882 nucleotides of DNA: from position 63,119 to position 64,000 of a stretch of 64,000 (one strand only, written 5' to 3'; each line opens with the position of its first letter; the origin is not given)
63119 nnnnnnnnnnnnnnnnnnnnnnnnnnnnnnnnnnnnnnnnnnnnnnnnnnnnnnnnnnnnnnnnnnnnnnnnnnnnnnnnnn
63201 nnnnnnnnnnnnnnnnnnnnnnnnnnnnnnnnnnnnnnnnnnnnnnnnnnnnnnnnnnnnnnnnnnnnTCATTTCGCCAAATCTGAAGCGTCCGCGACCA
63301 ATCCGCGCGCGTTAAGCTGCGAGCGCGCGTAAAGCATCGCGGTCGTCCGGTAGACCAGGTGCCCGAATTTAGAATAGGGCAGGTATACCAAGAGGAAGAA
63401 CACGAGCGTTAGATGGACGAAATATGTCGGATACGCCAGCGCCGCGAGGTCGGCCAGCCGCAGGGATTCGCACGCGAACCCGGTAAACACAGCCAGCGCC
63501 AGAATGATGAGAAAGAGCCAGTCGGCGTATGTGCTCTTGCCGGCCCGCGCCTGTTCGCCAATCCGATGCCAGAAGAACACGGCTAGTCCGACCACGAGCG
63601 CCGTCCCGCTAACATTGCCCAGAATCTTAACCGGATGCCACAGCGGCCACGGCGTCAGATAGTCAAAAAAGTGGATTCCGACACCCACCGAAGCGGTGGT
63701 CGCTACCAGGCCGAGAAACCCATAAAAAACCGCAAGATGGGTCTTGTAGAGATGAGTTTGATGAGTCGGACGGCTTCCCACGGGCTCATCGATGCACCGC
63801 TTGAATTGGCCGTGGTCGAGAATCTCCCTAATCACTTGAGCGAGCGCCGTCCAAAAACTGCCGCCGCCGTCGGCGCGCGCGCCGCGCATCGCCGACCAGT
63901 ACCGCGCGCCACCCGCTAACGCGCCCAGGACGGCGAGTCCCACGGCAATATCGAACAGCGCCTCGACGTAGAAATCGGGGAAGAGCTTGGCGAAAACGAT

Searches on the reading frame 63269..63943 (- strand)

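Call 3: search_protein_families(library=pfam, proteins=[window:63269-63943:-])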
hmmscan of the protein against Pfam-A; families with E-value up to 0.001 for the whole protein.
window:63269-63943:- (224 aa): 1 family
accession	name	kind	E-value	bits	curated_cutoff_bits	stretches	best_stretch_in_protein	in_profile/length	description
PF02665.19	Nitrate_red_gam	-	0.00018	21.6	22.9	1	107-159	89-141/217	Nitrate reductase gamma subunit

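Call 4: search_protein_families(library=ncbifam, proteins=[window:63269-63943:-])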
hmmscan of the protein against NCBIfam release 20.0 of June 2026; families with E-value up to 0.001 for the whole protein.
window:63269-63943:- (224 aa): 4 families
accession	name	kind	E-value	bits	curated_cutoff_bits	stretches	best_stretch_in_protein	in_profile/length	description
NF038018.1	qmoC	equivalog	5.9e-54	183.9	300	1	7-205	168-360/360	quinone-interacting membrane-bound oxidoreductase complex subunit QmoC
TIGR02484.1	CitB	equivalog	1.8e-19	70.1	246.6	1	1-214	155-363/372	tricarballylate utilization 4Fe-4S protein TcuB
NF011607.0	PRK15033.1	subfamily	1.5e-16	60.3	524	1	5-205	175-373/389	tricarballylate utilization 4Fe-4S protein TcuB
NF045723.1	memb_anch_TmcC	equivalog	4e-05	23.2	240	1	106-210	110-209/218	TmcC family electron transfer complex membrane anchor subunit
